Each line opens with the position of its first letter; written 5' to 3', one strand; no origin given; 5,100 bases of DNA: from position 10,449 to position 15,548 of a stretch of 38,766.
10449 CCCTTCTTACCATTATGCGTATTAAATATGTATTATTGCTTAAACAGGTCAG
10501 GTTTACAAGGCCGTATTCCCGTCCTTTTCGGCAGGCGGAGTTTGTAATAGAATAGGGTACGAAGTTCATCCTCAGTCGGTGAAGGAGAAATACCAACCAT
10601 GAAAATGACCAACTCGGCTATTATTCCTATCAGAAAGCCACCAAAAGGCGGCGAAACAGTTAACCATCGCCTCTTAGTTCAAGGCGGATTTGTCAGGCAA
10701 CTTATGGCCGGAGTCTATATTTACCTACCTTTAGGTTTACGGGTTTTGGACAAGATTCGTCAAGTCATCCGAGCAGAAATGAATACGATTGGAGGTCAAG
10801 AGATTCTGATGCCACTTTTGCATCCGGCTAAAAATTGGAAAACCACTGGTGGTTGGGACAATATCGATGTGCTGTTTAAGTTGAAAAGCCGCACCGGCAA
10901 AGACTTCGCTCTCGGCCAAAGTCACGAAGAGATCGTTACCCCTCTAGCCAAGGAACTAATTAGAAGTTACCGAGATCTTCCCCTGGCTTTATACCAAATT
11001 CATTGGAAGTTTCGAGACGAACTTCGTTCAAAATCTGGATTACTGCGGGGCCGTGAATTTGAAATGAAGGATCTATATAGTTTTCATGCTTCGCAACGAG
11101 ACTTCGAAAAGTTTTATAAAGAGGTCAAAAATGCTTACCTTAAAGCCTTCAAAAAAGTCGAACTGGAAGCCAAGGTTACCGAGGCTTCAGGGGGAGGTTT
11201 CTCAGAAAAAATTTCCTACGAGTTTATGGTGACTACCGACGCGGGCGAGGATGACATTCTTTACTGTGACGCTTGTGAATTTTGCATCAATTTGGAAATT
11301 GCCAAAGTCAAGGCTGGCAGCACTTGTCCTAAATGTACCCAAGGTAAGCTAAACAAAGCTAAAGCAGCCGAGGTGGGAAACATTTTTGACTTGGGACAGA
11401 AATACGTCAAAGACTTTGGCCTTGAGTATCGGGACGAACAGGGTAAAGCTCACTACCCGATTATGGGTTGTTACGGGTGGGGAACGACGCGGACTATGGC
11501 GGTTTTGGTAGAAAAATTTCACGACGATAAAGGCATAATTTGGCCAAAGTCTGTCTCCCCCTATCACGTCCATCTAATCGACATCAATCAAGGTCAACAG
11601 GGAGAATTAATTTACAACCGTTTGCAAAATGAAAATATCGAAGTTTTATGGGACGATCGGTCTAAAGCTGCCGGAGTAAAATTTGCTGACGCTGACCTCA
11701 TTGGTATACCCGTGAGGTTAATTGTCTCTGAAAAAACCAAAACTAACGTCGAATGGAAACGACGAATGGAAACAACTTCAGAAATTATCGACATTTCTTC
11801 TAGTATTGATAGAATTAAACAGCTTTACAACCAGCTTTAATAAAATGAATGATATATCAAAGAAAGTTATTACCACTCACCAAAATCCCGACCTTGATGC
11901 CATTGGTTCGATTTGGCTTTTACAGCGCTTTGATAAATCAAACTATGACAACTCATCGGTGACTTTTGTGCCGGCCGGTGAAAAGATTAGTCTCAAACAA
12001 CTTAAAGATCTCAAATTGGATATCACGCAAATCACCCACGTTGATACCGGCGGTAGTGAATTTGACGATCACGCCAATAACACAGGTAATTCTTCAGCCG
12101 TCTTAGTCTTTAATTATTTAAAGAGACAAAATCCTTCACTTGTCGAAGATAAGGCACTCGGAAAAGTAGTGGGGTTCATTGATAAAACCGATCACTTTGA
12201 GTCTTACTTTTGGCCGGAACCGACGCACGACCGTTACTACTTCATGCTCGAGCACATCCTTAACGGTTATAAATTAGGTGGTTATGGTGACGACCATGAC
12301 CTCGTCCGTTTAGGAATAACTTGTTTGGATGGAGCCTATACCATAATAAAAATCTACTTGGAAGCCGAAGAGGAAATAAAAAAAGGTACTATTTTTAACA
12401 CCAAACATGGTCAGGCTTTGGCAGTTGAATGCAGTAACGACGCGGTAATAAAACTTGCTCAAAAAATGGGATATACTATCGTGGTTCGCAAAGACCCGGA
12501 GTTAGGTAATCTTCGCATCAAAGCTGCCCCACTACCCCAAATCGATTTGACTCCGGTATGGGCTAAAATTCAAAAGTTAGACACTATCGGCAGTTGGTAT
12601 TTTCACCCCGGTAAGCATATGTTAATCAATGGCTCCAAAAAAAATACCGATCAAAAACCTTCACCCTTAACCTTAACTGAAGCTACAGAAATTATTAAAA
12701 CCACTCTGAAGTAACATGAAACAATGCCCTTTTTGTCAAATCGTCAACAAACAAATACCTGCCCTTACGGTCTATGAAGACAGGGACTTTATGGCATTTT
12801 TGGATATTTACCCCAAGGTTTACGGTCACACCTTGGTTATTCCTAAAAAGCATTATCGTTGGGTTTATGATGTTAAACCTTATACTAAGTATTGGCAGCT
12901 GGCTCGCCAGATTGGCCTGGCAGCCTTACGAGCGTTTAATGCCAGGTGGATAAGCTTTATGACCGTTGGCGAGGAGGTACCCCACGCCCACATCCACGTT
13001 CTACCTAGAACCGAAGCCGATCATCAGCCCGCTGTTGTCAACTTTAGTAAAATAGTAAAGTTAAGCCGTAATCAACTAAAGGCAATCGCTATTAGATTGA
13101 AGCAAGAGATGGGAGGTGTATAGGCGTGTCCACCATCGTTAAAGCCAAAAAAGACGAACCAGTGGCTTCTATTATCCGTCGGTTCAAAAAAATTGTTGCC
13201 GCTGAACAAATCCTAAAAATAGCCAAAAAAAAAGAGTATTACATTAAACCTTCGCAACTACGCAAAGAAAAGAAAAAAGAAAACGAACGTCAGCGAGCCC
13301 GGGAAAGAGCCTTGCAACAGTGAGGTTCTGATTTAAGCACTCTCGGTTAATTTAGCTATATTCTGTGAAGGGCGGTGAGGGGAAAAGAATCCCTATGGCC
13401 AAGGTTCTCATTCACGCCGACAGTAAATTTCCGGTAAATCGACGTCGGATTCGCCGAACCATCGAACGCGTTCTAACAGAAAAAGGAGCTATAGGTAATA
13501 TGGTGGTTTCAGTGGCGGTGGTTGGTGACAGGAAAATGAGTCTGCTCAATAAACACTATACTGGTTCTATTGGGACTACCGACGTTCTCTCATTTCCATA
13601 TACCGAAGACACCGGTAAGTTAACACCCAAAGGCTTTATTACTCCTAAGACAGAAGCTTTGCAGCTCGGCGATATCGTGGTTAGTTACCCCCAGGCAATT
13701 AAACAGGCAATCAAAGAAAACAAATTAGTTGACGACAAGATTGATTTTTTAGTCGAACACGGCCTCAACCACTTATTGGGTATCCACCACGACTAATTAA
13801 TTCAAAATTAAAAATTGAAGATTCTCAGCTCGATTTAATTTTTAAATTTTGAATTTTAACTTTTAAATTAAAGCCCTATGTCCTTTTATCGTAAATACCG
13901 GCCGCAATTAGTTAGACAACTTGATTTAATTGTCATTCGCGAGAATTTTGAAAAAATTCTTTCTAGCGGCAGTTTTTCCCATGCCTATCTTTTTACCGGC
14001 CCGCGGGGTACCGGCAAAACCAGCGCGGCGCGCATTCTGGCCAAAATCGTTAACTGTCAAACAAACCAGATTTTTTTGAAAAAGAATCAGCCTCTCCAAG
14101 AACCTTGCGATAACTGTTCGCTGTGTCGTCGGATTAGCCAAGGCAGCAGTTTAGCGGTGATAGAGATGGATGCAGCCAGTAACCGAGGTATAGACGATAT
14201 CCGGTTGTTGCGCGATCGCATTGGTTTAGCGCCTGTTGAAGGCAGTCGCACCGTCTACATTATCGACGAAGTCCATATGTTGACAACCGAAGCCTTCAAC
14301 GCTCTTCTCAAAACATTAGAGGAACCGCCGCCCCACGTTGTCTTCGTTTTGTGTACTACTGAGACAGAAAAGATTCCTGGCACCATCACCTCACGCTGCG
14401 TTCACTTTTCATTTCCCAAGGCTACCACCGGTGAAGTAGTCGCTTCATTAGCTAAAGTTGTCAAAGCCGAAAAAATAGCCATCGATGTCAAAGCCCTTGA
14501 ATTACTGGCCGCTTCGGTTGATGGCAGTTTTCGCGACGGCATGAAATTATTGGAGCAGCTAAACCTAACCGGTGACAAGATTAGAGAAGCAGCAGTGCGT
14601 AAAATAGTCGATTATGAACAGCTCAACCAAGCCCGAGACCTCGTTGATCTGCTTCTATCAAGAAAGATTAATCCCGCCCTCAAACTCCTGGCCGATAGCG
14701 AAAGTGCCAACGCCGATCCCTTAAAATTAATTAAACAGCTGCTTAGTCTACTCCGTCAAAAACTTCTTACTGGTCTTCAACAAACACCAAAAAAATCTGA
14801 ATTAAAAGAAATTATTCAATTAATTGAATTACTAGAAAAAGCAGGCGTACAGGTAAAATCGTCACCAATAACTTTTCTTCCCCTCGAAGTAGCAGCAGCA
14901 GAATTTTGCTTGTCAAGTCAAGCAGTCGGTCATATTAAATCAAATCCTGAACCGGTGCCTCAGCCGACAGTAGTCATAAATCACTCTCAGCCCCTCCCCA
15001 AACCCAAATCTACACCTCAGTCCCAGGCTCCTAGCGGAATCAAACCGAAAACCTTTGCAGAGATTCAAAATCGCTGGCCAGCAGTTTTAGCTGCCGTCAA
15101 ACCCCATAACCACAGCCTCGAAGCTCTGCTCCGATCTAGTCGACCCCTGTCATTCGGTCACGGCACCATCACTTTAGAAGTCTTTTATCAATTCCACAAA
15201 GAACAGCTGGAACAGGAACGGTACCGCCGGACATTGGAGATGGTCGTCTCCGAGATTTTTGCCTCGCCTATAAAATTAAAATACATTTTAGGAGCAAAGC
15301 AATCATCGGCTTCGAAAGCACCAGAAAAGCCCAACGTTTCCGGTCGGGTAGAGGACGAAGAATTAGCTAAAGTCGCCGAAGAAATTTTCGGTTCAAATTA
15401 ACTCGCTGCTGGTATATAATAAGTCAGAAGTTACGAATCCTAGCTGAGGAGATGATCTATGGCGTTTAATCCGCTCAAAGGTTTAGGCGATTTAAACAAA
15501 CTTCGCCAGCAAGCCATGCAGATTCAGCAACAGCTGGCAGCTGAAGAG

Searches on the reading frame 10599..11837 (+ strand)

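Call 76: search_protein_families(library=pfam, proteins=[window:10599-11837:+], max_evalue=0.00001)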
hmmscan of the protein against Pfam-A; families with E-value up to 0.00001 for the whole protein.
window:10599-11837:+ (413 aa): 2 families
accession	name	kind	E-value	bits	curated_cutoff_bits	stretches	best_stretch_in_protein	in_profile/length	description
PF00587.30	tRNA-synt_2b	-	3.3e-29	102.6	29.3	1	93-306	1-178/179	tRNA synthetase class II core domain (G, H, P, S and T)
PF03129.25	HGTP_anticodon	-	5.6e-12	46.1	21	1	337-408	20-93/94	Anticodon binding domain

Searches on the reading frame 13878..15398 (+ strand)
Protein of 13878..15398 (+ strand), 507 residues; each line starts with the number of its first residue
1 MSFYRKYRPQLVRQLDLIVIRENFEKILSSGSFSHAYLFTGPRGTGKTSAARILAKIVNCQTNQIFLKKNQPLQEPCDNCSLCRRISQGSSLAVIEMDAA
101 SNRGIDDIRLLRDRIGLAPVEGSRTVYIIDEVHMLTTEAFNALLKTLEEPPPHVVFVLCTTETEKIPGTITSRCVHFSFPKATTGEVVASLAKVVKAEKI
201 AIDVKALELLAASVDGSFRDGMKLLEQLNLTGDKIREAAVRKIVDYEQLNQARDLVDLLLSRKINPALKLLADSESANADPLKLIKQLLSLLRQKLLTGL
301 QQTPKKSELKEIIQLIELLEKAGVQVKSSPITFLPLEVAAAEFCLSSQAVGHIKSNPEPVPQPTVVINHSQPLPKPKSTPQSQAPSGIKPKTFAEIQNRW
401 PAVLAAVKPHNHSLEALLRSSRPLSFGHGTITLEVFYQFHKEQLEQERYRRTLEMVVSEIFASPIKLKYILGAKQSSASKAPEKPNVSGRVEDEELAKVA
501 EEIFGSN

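Call 76: search_protein_families(library=pfam, proteins=[window:13878-15398:+], max_evalue=0.00001)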
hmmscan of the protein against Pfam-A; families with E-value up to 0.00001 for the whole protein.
window:13878-15398:+ (507 aa): 6 families
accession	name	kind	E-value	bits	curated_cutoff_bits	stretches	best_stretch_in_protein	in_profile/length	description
PF13177.12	DNA_pol3_delta2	-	7.2e-40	137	27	1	22-181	7-159/161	DNA polymerase III, delta subunit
PF00004.35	AAA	-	2.8e-10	41.2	21.2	1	38-175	2-124/131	ATPase family associated with various cellular activities (AAA)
PF20964.2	DnaX_C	-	4.3e-10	40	26.2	1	390-485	6-100/113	DNA polymerase III subunit tau, C-terminal domain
PF22608.2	DNAX_ATPase_lid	-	2.8e-09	37.1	27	1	187-227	2-42/49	DNA polymerase III clamp loader subunit, ATPase lid domain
PF13401.12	AAA_22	-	1.6e-06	28.9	27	1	38-160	9-124/130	AAA domain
PF13604.12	AAA_30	-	6.4e-06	26.5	27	0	35-157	19-122/191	AAA domain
